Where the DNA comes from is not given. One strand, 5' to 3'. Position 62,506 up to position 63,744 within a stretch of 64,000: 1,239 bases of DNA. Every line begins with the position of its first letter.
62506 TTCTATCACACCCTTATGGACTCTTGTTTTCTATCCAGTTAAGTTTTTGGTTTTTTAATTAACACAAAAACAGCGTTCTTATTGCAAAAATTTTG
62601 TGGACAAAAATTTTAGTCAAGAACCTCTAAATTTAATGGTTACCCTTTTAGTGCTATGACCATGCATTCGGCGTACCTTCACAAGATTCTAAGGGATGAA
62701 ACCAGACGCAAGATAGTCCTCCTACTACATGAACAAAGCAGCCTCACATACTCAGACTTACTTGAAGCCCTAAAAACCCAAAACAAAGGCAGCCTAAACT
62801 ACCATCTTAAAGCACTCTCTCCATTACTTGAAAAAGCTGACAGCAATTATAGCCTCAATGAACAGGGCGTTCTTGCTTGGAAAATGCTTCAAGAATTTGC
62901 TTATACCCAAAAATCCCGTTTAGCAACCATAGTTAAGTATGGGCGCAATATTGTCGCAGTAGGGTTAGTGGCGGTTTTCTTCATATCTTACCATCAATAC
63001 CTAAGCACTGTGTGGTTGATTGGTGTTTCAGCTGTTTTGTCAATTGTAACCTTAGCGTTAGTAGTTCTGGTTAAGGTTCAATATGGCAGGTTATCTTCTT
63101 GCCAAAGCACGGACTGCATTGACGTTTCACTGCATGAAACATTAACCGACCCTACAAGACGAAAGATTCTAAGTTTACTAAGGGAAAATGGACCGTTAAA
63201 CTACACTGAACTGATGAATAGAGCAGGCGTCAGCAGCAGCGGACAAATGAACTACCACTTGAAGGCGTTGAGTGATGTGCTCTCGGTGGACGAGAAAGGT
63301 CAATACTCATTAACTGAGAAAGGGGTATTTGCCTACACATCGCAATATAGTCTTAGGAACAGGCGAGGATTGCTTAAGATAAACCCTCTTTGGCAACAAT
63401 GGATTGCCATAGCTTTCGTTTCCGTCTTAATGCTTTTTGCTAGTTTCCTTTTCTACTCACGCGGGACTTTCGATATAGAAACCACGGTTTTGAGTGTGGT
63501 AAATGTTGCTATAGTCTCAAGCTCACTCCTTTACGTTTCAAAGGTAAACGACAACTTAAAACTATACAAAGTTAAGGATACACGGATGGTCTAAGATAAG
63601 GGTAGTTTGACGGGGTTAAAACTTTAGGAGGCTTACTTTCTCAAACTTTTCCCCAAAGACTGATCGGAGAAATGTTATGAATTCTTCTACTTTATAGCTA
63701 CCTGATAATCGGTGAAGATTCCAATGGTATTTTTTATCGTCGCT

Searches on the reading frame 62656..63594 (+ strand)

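Call 74: search_protein_families(library=pfam, proteins=[window:62656-63594:+], max_evalue=0.0001)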
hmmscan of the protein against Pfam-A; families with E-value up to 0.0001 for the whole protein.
window:62656-63594:+ (312 aa): 6 families
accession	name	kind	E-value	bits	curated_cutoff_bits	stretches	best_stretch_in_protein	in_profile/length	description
PF24038.1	DUF7347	-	1.3e-24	86.7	27.6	2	161-224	6-71/77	Domain of unknown function (DUF7347)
PF12840.13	HTH_20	-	2.1e-16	60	27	1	163-207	1-44/51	Helix-turn-helix domain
PF01022.26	HTH_5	-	2.3e-13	50.2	22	1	165-206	1-40/47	Bacterial regulatory protein, arsR family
PF13412.12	HTH_24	-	3.9e-11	42.8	21.9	1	165-205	2-41/48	Winged helix-turn-helix DNA-binding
PF21476.4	PF0610-like_N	-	5.6e-06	26.9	33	0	167-202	2-35/50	PF0610-like, N-terminal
PF13404.12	HTH_AsnC-type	-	7.3e-05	22.9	27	0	169-195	6-32/42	AsnC-type helix-turn-helix domain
